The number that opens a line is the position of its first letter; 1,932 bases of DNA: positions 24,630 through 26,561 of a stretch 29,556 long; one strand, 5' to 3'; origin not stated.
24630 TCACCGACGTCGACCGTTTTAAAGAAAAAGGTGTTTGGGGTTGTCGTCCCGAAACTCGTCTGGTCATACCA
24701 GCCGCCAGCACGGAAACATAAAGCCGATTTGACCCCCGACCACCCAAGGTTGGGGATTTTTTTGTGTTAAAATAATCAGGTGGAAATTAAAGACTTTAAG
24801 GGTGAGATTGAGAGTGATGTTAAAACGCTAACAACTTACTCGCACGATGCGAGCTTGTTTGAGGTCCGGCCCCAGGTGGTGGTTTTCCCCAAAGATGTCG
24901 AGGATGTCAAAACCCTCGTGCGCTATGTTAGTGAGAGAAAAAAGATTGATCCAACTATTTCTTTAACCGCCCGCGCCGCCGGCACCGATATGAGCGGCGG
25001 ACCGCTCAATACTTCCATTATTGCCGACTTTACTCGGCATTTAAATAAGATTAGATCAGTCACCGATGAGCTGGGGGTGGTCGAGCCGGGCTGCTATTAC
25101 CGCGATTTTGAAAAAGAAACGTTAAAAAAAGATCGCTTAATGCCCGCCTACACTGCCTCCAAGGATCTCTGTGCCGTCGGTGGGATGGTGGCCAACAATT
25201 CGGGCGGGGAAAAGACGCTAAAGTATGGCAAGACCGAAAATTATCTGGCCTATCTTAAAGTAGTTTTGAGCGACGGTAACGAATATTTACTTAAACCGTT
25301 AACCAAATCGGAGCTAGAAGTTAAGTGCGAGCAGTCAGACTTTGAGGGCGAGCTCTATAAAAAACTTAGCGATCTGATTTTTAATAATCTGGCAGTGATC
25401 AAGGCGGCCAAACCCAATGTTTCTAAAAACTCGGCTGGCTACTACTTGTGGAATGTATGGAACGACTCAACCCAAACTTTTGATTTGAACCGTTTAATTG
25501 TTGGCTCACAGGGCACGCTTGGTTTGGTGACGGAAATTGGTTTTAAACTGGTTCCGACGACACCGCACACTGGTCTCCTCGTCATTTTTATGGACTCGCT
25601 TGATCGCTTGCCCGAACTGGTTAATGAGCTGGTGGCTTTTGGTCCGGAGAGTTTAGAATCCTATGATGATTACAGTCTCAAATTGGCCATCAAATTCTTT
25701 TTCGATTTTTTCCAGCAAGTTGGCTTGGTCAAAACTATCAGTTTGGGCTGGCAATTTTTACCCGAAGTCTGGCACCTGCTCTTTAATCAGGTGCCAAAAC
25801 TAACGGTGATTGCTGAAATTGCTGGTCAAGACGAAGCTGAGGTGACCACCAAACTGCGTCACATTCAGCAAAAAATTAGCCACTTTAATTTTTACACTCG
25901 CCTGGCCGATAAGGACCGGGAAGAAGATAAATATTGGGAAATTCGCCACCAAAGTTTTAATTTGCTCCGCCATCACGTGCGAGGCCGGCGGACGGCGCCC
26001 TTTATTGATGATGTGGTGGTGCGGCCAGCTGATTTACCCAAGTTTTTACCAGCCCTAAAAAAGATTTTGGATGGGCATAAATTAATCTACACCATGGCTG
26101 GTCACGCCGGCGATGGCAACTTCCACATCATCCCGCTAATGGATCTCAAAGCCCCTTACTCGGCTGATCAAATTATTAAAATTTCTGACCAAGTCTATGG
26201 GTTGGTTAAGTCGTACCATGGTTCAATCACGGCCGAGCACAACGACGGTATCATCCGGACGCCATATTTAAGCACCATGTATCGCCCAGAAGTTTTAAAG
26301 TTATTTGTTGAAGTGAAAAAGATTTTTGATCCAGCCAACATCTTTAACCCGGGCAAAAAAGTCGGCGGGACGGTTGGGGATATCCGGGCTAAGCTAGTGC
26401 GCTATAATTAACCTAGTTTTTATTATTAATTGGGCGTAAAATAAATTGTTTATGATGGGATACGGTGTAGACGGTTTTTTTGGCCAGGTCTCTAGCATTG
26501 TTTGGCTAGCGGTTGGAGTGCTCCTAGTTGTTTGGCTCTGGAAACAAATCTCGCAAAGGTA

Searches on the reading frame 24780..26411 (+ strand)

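Call 11: search_protein_families(library=pfam, proteins=[window:24780-26411:+], max_evalue=0.01)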
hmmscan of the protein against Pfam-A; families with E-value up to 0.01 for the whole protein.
window:24780-26411:+ (543 aa): 2 families
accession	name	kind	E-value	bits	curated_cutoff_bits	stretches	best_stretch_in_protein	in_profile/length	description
PF02913.24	FAD-oxidase_C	-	1.8e-41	142.9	21.2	1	268-526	9-247/248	FAD linked oxidases, C-terminal domain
PF01565.28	FAD_binding_4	-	4e-24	85.3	26.4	1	31-167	1-134/139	FAD binding domain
